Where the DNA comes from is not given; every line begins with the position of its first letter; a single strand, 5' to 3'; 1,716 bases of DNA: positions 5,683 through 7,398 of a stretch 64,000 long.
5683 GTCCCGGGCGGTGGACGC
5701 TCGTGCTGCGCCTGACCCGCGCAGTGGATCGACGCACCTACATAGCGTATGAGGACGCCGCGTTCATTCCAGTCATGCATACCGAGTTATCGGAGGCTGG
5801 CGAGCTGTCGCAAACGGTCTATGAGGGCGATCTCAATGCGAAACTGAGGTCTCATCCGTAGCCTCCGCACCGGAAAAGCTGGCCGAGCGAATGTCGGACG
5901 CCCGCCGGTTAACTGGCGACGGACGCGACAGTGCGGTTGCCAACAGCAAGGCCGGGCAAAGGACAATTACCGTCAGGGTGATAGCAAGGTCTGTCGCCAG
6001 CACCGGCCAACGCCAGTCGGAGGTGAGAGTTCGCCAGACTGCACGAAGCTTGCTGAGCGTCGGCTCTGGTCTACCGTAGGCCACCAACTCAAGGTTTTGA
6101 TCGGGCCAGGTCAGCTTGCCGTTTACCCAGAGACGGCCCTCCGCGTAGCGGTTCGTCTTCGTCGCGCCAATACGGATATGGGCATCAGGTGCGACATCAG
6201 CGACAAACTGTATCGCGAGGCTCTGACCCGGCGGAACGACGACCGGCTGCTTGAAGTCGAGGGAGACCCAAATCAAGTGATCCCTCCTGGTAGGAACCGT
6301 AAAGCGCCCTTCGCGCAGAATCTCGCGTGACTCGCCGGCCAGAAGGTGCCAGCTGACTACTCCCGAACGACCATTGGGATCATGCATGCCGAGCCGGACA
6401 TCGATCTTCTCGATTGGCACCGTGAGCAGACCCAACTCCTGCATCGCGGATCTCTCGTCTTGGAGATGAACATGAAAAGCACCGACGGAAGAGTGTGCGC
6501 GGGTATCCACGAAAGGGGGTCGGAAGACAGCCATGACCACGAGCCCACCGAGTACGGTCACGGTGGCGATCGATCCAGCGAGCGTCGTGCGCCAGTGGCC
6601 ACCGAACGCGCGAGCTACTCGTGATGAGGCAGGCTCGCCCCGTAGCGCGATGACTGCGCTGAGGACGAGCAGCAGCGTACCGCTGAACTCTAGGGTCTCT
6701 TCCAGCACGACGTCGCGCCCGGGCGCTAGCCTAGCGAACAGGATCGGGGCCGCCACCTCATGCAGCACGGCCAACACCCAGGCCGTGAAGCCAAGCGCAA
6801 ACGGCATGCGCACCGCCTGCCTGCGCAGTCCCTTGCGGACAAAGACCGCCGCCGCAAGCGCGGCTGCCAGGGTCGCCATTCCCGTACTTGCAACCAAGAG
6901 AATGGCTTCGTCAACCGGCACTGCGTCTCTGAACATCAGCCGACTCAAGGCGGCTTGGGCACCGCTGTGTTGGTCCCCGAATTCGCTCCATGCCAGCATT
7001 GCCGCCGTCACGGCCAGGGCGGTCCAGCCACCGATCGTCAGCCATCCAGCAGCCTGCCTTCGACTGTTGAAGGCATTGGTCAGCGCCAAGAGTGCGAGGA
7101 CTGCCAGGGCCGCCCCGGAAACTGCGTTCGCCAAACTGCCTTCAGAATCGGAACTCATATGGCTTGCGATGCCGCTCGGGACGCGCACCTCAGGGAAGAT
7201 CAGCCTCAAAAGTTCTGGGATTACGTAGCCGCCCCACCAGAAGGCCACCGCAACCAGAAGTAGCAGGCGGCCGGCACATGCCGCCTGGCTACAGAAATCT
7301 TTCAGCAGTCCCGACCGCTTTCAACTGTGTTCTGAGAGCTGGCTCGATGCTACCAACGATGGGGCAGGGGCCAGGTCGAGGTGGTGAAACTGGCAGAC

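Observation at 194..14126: Recurrent uncharacterised ~110-aa extracytoplasmic domain shared by both LtaS-like paralogs and two or three neighbouring membrane proteins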

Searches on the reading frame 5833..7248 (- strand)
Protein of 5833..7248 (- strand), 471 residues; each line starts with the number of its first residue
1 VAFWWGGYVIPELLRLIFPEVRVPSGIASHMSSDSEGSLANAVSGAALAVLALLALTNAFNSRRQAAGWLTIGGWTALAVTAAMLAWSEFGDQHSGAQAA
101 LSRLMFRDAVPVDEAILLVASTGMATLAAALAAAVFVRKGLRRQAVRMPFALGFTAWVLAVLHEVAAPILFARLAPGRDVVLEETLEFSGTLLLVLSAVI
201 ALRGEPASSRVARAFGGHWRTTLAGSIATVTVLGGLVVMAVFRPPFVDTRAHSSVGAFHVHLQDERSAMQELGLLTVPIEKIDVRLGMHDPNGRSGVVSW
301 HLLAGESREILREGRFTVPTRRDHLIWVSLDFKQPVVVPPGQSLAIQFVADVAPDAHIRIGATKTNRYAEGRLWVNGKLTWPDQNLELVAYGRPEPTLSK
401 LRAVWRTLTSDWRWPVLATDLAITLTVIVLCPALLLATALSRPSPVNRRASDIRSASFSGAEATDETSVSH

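Call 3: search_protein_families(library=pfam, proteins=[window:5833-7248:-], max_evalue=0.1)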
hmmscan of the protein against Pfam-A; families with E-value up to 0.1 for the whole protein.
window:5833-7248:- (471 aa): 0 families

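Call 7: find_homologous_proteins(query=window:5833-7248:-, max_evalue=0.01)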
Query window:5833-7248:- (471 aa): 99 proteins with E <= 0.01 among 8000 candidates.
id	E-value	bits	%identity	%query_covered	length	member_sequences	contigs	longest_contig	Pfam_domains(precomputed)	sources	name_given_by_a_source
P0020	0.0e+0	1018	100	100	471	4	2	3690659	-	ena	-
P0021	1.4e-133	464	54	94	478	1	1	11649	-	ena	-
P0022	9.7e-119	415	48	95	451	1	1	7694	-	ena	-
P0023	7.1e-117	409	48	95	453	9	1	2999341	-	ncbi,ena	-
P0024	1.6e-113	398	48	94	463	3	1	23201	-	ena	-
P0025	2.8e-112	394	49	94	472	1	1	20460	-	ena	-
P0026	6.7e-111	390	48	94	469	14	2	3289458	-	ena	-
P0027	1.4e-110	389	46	94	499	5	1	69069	-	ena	-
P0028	5.0e-110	387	46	94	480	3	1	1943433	-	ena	-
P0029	1.7e-109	385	47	94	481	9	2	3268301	-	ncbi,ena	-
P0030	1.0e-108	382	47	94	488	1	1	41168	-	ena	-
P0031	2.5e-107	378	48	94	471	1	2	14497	-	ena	-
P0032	1.8e-106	375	47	94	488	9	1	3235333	-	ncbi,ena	-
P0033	7.8e-104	366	46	94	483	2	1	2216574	-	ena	-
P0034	1.2e-103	366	46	94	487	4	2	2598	-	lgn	-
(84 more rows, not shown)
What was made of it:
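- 5833..7248 (-): Gene C, 471 aa. A polytopic membrane protein of a multi-copy Chloroflexota family with no curated annotation. 99 homologs (call 7).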

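Call 15: find_encoding_contigs(protein=P0020, flank=10000, max_places=3)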
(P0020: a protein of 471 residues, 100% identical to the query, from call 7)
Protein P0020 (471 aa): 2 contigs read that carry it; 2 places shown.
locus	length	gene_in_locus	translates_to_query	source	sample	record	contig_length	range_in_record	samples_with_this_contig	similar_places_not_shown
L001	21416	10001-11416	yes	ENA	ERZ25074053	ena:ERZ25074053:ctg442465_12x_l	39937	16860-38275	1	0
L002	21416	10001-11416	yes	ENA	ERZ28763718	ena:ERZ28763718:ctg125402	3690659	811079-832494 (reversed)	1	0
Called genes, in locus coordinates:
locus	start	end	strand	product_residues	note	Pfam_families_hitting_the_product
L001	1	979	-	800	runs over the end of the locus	PF01804:Penicil_amidase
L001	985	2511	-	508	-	-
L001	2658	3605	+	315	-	PF01408:GFO_IDH_MocA, PF22725:GFO_IDH_MocA_C3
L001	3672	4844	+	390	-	PF13011:LZ_Tnp_IS481, PF13384:HTH_23, PF13518:HTH_28, PF13551:HTH_29 (weak), PF13565:HTH_32, PF00665:rve, PF13683:rve_3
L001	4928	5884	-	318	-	PF00248:Aldo_ket_red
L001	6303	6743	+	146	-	PF08327:AHSA1 (faint)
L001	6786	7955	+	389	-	PF13088:BNR_2 (faint)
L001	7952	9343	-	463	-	-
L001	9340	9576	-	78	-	-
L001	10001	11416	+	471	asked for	-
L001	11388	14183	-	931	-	-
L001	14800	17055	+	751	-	-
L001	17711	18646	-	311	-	PF00860:Xan_ur_permease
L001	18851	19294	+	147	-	-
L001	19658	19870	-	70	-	PF02604:PhdYeFM_antitox (weak)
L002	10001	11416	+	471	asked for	-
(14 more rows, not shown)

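Call 16: find_related_loci(query=A1, collection=genome_contigs, flank=10000)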
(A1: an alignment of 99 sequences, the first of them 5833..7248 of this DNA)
Query A1 (471 aa) in genome_contigs; peptide patterns used: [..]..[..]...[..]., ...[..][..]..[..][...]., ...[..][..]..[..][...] (x = any residue, [..] = any of these).
176 stretches matched a pattern; 86 encode a relative of the query (tblastn E <= 1e-3); the best 80 are kept; 73 distinct loci.
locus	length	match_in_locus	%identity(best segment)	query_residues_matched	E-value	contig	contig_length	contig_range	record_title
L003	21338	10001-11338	47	1-442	8e-108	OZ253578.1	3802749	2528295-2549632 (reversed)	MAG: Chloroflexota bacterium isolate 48853afe-6264-4d68-b03e-03448b293cf5 genome assembly, chromosome: 1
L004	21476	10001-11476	44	1-469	3e-107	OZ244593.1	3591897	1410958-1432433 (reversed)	MAG: Chloroflexota bacterium isolate 88f3a034-1e95-44e9-9cba-3f5f03d74490 genome assembly, chromosome: 1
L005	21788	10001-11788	45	1-470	4e-107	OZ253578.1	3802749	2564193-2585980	MAG: Chloroflexota bacterium isolate 48853afe-6264-4d68-b03e-03448b293cf5 genome assembly, chromosome: 1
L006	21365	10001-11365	48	1-452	1e-105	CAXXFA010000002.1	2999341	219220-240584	MAG: Chloroflexota bacterium isolate 89e1c7f9-7971-4734-96c6-435762dbc333 genome assembly, contig: contig_2, whole genom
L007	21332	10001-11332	48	1-440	4e-105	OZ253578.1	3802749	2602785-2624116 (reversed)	MAG: Chloroflexota bacterium isolate 48853afe-6264-4d68-b03e-03448b293cf5 genome assembly, chromosome: 1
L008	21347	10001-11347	46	1-437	4e-103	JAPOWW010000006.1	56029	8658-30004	MAG: Chloroflexota bacterium isolate COS3_bin_10 NODE_231_length_56029_cov_16.0044, whole genome shotgun sequence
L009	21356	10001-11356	47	1-442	1e-101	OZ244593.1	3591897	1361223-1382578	MAG: Chloroflexota bacterium isolate 88f3a034-1e95-44e9-9cba-3f5f03d74490 genome assembly, chromosome: 1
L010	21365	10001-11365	47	1-452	2e-101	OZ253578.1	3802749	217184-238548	MAG: Chloroflexota bacterium isolate 48853afe-6264-4d68-b03e-03448b293cf5 genome assembly, chromosome: 1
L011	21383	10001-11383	44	1-445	9e-101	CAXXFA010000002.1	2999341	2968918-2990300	MAG: Chloroflexota bacterium isolate 89e1c7f9-7971-4734-96c6-435762dbc333 genome assembly, contig: contig_2, whole genom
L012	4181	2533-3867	44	3-445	8e-100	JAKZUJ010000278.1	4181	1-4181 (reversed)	MAG: Chloroflexota bacterium isolate Langseth_MAG_00082 Langseth_MAG_00082_000000000278, whole genome shotgun sequence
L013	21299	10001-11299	47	1-442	4e-99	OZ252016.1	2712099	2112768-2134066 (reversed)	MAG: Chloroflexota bacterium isolate c55ced2e-1ba6-4635-9983-d2261847e0b0 genome assembly, chromosome: 1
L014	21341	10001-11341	43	1-445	1e-97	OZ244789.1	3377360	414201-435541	MAG: Chloroflexota bacterium isolate ab4077b5-c520-4789-84b5-e4883557eec7 genome assembly, chromosome: 1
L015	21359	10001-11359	43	1-442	2e-97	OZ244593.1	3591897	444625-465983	MAG: Chloroflexota bacterium isolate 88f3a034-1e95-44e9-9cba-3f5f03d74490 genome assembly, chromosome: 1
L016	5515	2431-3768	42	1-447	2e-97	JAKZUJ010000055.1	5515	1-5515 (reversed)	MAG: Chloroflexota bacterium isolate Langseth_MAG_00082 Langseth_MAG_00082_000000000055, whole genome shotgun sequence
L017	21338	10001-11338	42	1-447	3e-97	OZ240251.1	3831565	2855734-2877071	MAG: Chloroflexota bacterium isolate d34784d7-597f-4c6c-9d13-8b2b1f638dff genome assembly, chromosome: 1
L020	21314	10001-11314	43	1-441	1e-95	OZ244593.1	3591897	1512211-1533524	MAG: Chloroflexota bacterium isolate 88f3a034-1e95-44e9-9cba-3f5f03d74490 genome assembly, chromosome: 1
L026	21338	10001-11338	42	1-447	1e-92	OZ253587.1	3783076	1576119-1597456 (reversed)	MAG: Chloroflexota bacterium isolate c48e1457-3bc6-4d91-b545-4e17b7aa62c7 genome assembly, chromosome: 1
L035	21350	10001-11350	38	3-457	1e-87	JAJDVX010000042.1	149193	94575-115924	MAG: Chloroflexota bacterium isolate jk18x22bins.70 k141_363720, whole genome shotgun sequence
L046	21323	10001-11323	45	3-442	9e-84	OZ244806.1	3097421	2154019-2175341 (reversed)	MAG: Chloroflexota bacterium isolate 600da572-970b-48f2-b46a-9436f58df6f3 genome assembly, chromosome: 1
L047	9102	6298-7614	41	1-437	1e-81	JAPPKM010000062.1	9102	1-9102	MAG: Chloroflexota bacterium isolate RHO2_bin_72 NODE_8453_length_9102_cov_10.498729, whole genome shotgun sequence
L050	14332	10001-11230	41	3-442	3e-80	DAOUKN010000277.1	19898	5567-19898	MAG TPA_asm: Chloroflexota bacterium isolate S7_331 k113_2240553, whole genome shotgun sequence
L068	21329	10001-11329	40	3-443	1e-72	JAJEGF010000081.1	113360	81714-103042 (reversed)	MAG: Chloroflexota bacterium isolate p16x44bins.42 k141_1918655, whole genome shotgun sequence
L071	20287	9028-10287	41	1-423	2e-76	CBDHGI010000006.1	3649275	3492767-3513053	MAG: Chloroflexota bacterium isolate cca356c8-8f3a-46e1-bc14-440367fe4ecb genome assembly, contig: chromosome_2, whole g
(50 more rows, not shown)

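Call 24: predict_structure(alignment_id=A1)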
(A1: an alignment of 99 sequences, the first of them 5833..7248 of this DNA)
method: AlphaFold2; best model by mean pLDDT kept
length: 471 residues; sequences in the alignment: 99
mean_pLDDT: 86.4   pTM: 0.80
mean pLDDT of the five models: 86.4, 84.5, 84.4, 83.6, 83.6
residues with pLDDT >= 90: 231; 70-90: 192; 50-70: 45; < 50: 3
segments of 3 or more residues with pLDDT < 50: 469-471
pLDDT, mean of each block of 10 residues (from residue 1): 84 79 68 72 92 97 95 95 91 65 69 68 83 92 93 93 86 75 91 95 88 84 89 80 83 88 98 92 96 96 95 96 89 92 96 97 89 96 95 81 85 88 91 89 76 77 55 42
secondary structure, 60 per line:
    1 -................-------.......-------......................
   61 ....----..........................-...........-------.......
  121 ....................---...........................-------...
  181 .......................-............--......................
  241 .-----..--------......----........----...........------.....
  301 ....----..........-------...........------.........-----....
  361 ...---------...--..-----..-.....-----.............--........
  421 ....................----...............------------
elements in order: H2-17 H25-31 H39-64 H69-94 H96-106 H114-140 H144-170 H178-203 H205-216 H219-241 E257-262 E267-274 E279-289 E296-304 E309-318 E326-336 E343-351 E357-363 E373-375 E388-392 H398-410 H413-440 H445-459
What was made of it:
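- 5833..7248 (-): AF2 pLDDT 86.4 (call 24).
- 6064..6516 (-): Beta-sandwich domain of C (residues 245-395; strands 257-392), between TM helix 219-241 and helices 398-410 and 413-440. AF2 model with domain pLDDT ~95 (call 24).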

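Call 28: fold_search(model_id=the predicted structure, library=pdb)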
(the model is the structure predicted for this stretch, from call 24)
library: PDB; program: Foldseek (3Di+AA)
matches with E <= 10: 1454; with E <= 0.001: 2
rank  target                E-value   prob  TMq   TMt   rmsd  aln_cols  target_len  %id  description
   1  8h2i_bG               8.3e-05  1.00  0.25  0.24   4.4       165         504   17  Near-atomic structure of five-fold averaged PBCV-1 capsid (released 2022-11-16)
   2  4yu5_A                9.5e-04  1.00  0.17  0.13   9.6       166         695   12  Crystal structure of selenomethionine variant of Bacillus anthracis immune inhibitor A2 peptidase zymogen (released 2015-10-28)
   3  4yu5_B                1.4e-03  1.00  0.18  0.13   9.3       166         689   12  Crystal structure of selenomethionine variant of Bacillus anthracis immune inhibitor A2 peptidase zymogen (released 2015-10-28)
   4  9euj_G                2.4e-03  1.00  0.23  0.14   7.2       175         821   11  Cryo-EM structure of Staphylococcus aureus bacteriophage phi812 baseplate in the post-contraction state - sheath initi (released 2025-04-09)
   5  3hwj_B                2.4e-03  1.00  0.20  0.49   5.8       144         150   11  Crystal structure of the second PHR domain of Mouse Myc-binding protein 2 (MYCBP-2) (released 2009-07-21)
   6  4yu6_B                2.5e-03  1.00  0.19  0.13   9.2       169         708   14  Crystal structure of Bacillus anthracis immune inhibitor A2 peptidase zymogen (released 2015-10-28)
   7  8hcj_C                3.1e-03  1.00  0.17  0.18   4.5       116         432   12  Structure of GH43 family enzyme, Xylan 1, 4 Beta- xylosidase from pseudopedobacter saltans (released 2023-11-15)
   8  8yzo                  3.1e-03  1.00  0.14  0.14  10.2       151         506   10  Crystal structural analysis of PaL mutant L297M (released 2024-04-17)
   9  9eui_Q                3.2e-03  1.00  0.23  0.12   7.2       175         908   11  Cryo-EM structure of Staphylococcus aureus bacteriophage phi812 baseplate in the post-contraction state - complete (released 2025-04-09)
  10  8yzn                  3.2e-03  1.00  0.15  0.14  10.2       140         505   11  Crystal structural analysis of PaL (released 2024-04-17)
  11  8hcj_A                3.5e-03  1.00  0.17  0.19   6.2       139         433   14  Structure of GH43 family enzyme, Xylan 1, 4 Beta- xylosidase from pseudopedobacter saltans (released 2023-11-15)
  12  4yu6_A                3.5e-03  1.00  0.18  0.12   9.4       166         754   12  Crystal structure of Bacillus anthracis immune inhibitor A2 peptidase zymogen (released 2015-10-28)
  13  3no8_A                4.9e-03  1.00  0.20  0.51   5.9       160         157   13  Crystal structure of the PHR domain from human BTBD2 Protein (released 2010-08-25)
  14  1ihm_B                6.5e-03  0.89  0.13  0.12  14.6       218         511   11  CRYSTAL STRUCTURE ANALYSIS OF NORWALK VIRUS CAPSID (released 2001-05-16)
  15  3fbm                  7.2e-03  0.87  0.16  0.17  18.8       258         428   10  D431N Mutant VP2 Protein of Infectious Bursal Disease Virus; Derived T=1 Particles (released 2009-01-13)
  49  2xon_L                1.8e-02  0.99  0.16  0.39   6.3       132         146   12  Structure of TmCBM61 in complex with beta-1,4-galactotriose at 1.4 A resolution (released 2010-09-08)
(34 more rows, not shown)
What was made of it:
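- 6064..6516 (-): Foldseek returns jelly-roll and CBM-like hits (call 28).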

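Call 40: search_protein_families(library=ncbifam, proteins=[window:5833-7248:-], max_evalue=0.1)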
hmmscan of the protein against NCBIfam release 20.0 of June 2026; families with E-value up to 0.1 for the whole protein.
window:5833-7248:- (471 aa): 0 families

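Call 44: search_protein_families(library=pfam, alignment_id=A1, max_evalue=0.01)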
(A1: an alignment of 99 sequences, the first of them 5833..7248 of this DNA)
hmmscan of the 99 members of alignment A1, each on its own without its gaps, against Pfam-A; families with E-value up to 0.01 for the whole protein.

A. member 1, window:5833-7248:- (471 aa): 0 families

B. families by the number of members that match (of 99 scanned): 1 family
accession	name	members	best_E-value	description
PF07213.16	DAP10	1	0.0027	DAP10 membrane protein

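Call 54: search_protein_families(library=pfam, proteins=[L035:5953-7089:+, L068:13254-14318:+, L026:2253-3053:+, L009:16820-17845:-, L071:2620-3759:+, L047:4422-5087:-, L020:1207-2748:+, L035:7724-9385:+, L050:2270-4600:-, L050:12701-14254:-], max_evalue=0.001)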
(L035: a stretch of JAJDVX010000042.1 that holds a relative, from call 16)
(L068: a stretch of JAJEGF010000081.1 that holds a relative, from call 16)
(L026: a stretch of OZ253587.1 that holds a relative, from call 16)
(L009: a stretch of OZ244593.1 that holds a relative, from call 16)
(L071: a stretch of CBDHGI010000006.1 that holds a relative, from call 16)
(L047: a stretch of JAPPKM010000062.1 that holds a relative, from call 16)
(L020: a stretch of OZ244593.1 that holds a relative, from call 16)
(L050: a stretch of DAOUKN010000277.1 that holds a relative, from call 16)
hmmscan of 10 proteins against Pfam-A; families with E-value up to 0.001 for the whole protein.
L035:5953-7089:+ (378 aa): 2 families
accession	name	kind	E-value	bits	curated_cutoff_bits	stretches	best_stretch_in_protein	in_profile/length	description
PF13378.12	MR_MLE_C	-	3.7e-33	115.5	29.4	1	155-368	4-218/219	Enolase C-terminal domain-like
PF02746.21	MR_MLE_N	-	1e-08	35.8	22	1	34-133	17-117/117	Mandelate racemase / muconate lactonizing enzyme, N-terminal domain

L068:13254-14318:+ (354 aa): 6 families
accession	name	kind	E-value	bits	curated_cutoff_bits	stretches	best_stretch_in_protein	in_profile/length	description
PF00005.33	ABC_tran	-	2.6e-30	106.3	25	1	51-194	2-137/137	ABC transporter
PF13304.12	AAA_21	-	1.3e-14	55.4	27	1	152-223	224-298/304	AAA domain, putative AbiEii toxin, Type IV TA system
PF13732.12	DrrA1-3_C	-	7.8e-06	27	27.4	1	247-337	1-80/81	ATP-binding protein DrrA1-3-like, C-terminal domain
PF13175.12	AAA_15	-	0.00036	20.7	32.1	0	65-87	28-50/374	AAA ATPase domain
PF22039.1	HUTI_composite_bact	-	0.00045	20.2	25.5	0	236-255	3-22/26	Imidazolonepropionase-like composite domain, bacteria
PF13191.12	AAA_16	-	0.00081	20.4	32.6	0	61-212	25-156/167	AAA ATPase domain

L026:2253-3053:+ (266 aa): 4 families
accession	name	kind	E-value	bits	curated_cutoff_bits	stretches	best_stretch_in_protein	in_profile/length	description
PF13561.12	adh_short_C2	-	5e-59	200.2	27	1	26-259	1-236/236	Enoyl-(Acyl carrier protein) reductase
PF00106.31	adh_short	-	6e-55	186.2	26.6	1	20-206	1-186/195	short chain dehydrogenase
PF08659.16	KR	-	2.2e-12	47.7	22.6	1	23-183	4-163/180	KR domain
PF23441.1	SDR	-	0.00058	19.8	27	0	154-258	149-255/258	SDR-like rossmann domain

L009:16820-17845:- (341 aa): 3 families
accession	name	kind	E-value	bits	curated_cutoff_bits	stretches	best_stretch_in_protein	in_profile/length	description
PF01408.29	GFO_IDH_MocA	-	1.2e-21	78.1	24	1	3-123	1-120/120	Oxidoreductase family, NAD-binding Rossmann fold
PF22725.1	GFO_IDH_MocA_C3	-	9.2e-14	52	27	1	152-240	25-109/124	GFO/IDH/MocA C-terminal domain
PF02894.22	GFO_IDH_MocA_C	-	2.6e-06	27.8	22.9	1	157-241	24-109/218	Oxidoreductase family, C-terminal alpha/beta domain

L071:2620-3759:+ (379 aa): 4 families
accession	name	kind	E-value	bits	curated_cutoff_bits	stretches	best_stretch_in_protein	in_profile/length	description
PF06114.19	Peptidase_M78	-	8e-12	45.5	22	1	203-295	25-122/123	IrrE N-terminal-like domain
PF01381.28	HTH_3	-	2.1e-11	44.1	23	1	25-81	1-55/55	Helix-turn-helix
PF13560.12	HTH_31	-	2.1e-07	31.6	27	1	23-77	4-57/64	Helix-turn-helix domain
PF12844.13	HTH_19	-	7e-06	26.3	30.2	1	23-82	2-59/64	Helix-turn-helix domain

L047:4422-5087:- (221 aa): 1 family
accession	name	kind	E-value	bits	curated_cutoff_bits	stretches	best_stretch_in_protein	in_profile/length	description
PF14333.11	DUF4389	-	1e-16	61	25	1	148-217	6-74/76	Domain of unknown function (DUF4389)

L020:1207-2748:+ (513 aa): 2 families
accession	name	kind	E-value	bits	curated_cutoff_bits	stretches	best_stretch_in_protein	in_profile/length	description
PF01547.30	SBP_bac_1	-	1.1e-27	98.3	26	1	131-413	10-298/307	Bacterial extracellular solute-binding protein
PF13416.11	SBP_bac_8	-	8.7e-20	72.1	27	1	133-416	1-244/279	Bacterial extracellular solute-binding protein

L035:7724-9385:+ (553 aa): 7 families
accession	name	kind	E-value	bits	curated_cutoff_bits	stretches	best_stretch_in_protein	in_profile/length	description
PF00478.31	IMPDH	-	5.9e-151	502.8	25.6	1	70-537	1-345/345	IMP dehydrogenase / GMP reductase domain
PF00571.33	CBS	-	4.5e-26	91.4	24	2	155-201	5-51/57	CBS domain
PF03060.21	NMO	-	2.5e-08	34.1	28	1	386-433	193-234/331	Nitronate monooxygenase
PF01070.24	FMN_dh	-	1.5e-07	31.2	24.9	1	312-423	200-304/350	FMN-dependent dehydrogenase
PF00977.27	His_biosynth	-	8.2e-05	22.6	23.6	0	390-423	71-104/228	Histidine biosynthesis protein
PF01180.27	DHO_dh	-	0.00046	19.9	27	0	391-424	239-272/291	Dihydroorotate dehydrogenase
PF01645.23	Glu_synthase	-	0.00093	18.9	20.4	0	331-422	209-305/369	Conserved region in glutamate synthase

L050:2270-4600:- (776 aa): 0 families

L050:12701-14254:- (517 aa): 0 families

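Call 56: search_solved_structures(query=A1, max_evalue=1)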
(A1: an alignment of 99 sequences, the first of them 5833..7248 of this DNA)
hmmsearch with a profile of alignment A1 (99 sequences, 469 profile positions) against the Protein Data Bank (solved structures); distinct sequences matched with E-value up to 1: 0.
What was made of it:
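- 5833..7248 (-): No Pfam or PDB-sequence hit (calls 44, 56).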
